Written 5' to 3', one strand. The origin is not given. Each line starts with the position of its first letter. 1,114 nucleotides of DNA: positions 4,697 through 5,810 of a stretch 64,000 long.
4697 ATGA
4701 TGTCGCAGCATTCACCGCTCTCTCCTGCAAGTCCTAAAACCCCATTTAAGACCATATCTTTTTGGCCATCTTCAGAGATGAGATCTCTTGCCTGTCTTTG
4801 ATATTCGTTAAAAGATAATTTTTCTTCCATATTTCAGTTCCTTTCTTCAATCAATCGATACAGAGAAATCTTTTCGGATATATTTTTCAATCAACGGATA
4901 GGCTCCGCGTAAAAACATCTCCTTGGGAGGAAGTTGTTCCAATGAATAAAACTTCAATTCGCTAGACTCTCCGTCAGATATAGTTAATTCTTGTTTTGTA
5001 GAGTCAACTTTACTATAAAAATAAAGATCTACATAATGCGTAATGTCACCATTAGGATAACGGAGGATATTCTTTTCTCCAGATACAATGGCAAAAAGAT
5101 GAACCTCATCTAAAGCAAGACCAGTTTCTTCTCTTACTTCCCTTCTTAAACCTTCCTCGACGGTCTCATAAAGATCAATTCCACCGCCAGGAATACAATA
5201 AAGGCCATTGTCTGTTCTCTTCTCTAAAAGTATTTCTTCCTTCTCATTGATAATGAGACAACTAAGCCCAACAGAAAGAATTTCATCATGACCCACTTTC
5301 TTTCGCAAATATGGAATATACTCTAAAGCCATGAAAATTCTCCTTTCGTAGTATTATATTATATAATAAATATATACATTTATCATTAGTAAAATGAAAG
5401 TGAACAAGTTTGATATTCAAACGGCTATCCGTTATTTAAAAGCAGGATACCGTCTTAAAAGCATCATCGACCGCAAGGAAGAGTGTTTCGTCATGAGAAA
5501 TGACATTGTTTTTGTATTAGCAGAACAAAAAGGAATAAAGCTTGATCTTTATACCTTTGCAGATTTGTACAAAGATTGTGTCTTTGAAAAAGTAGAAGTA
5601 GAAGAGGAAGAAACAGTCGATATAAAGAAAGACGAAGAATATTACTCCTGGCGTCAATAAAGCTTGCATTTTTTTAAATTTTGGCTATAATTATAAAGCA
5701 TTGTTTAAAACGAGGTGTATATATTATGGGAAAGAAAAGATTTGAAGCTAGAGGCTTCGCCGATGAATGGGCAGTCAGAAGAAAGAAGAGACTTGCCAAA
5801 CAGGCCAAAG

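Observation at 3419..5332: Barnase-family RNase exported as a lipoprotein, co-operonic with MazG-like and Nudix hydrolases, with no barstar gene in sight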

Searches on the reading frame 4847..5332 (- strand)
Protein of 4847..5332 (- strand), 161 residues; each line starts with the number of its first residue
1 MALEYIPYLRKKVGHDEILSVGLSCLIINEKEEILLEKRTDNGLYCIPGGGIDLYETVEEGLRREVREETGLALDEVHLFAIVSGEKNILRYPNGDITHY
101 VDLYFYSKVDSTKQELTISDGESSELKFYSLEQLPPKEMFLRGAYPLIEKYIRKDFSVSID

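Call 3: search_protein_families(library=pfam, proteins=[window:4847-5332:-], max_evalue=0.1)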
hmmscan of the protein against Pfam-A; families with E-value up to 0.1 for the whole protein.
window:4847-5332:- (161 aa): 3 families
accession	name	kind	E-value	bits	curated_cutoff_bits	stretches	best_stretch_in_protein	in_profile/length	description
PF00293.34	NUDIX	-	1.5e-19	70.7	21.1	1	22-145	5-128/134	NUDIX domain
PF22327.2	Nudt16-like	-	1.6e-05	25.3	27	1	28-109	19-94/161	U8 snoRNA-decapping enzyme-like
PF14815.12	NUDIX_4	-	0.00021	21.5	35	1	25-75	3-52/113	NUDIX domain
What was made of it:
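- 4847..5332 (-): Nudix hydrolase, 161 aa, cytoplasmic (no signal peptide); first gene of the operon. PF00293 at 70.7 bits against a cut-off of 21.1 (call 3).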

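Call 4: search_protein_families(library=ncbifam, proteins=[window:4847-5332:-], max_evalue=0.1)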
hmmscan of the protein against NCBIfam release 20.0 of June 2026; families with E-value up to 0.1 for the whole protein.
window:4847-5332:- (161 aa): 23 families
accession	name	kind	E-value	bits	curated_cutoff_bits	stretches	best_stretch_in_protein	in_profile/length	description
TIGR00586.1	mutt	equivalog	1.8e-09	37.6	97.9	1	25-122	10-101/129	8-oxo-dGTP diphosphatase MutT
NF001937.0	PRK00714.1-4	equivalog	6.5e-09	35.6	139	1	22-83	10-71/161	RNA pyrophosphohydrolase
NF001935.0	PRK00714.1-2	equivalog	8.5e-08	31.9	259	1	25-93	13-78/183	RNA pyrophosphohydrolase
NF001934.0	PRK00714.1-1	equivalog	2.2e-07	30.5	241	1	24-92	12-77/176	RNA pyrophosphohydrolase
NF006530.0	PRK08999.1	equivalog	3.5e-07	29.6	245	1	25-80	11-70/315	Nudix family hydrolase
NF012016.0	PRK15472.1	equivalog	4.9e-07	29.5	95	1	24-120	7-109/141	nucleoside triphosphatase NudI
NF008044.0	PRK10776.1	equivalog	1.8e-06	27.9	148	1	26-83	10-71/130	8-oxo-dGTP diphosphatase MutT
NF003791.0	PRK05379.2-3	equivalog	2e-06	27.2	409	1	38-75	222-259/340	bifunctional nicotinamide-nucleotide adenylyltransferase/Nudix hydroxylase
NF001299.0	PRK00241.1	equivalog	7e-06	25.7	158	1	25-81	140-197/263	NAD(+) diphosphatase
NF011963.0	PRK15434.1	subfamily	7.9e-06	25.7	146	1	21-134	18-134/159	GDP-mannose mannosyl hydrolase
NF001936.0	PRK00714.1-3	equivalog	1.2e-05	25.2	118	1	30-81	21-71/155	RNA pyrophosphohydrolase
TIGR02705.1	nudix_YtkD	equivalog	8.1e-05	22.2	154.4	1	27-81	30-83/156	RNA deprotection pyrophosphohydrolase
NF003786.0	PRK05379.1-2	equivalog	0.00012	21.4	397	1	34-140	232-341/354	bifunctional nicotinamide-nucleotide adenylyltransferase/Nudix hydroxylase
NF003787.0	PRK05379.1-4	equivalog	0.00012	21.1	449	1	28-83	216-273/346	bifunctional nicotinamide-nucleotide adenylyltransferase/Nudix hydroxylase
NF041652.1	Nud_hyd_Dein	equivalog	0.00018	21.8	200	1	25-97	18-92/152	Nudix hydrolase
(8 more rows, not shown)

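Call 70: search_protein_families(library=padloc, proteins=[window:4847-5332:-], max_evalue=0.01)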
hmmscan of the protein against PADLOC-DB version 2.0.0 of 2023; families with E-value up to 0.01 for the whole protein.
window:4847-5332:- (161 aa): 1 family
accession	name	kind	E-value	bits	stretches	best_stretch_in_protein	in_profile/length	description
PDLC04899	PDC-S07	-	4.9e-08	30.7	1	24-135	10-113/135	-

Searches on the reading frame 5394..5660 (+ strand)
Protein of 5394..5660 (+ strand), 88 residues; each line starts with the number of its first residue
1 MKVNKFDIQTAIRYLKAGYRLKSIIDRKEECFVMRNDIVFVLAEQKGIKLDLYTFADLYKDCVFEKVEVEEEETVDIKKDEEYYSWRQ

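Call 3: search_protein_families(library=pfam, proteins=[window:5394-5660:+], max_evalue=0.1)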
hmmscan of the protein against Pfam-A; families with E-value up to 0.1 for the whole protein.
window:5394-5660:+ (88 aa): 0 families

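Call 4: search_protein_families(library=ncbifam, proteins=[window:5394-5660:+], max_evalue=0.1)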
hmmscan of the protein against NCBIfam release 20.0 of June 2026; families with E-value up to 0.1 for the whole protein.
window:5394-5660:+ (88 aa): 0 families

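Call 70: search_protein_families(library=padloc, proteins=[window:5394-5660:+], max_evalue=0.01)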
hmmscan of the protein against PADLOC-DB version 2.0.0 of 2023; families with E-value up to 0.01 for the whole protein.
window:5394-5660:+ (88 aa): 0 families
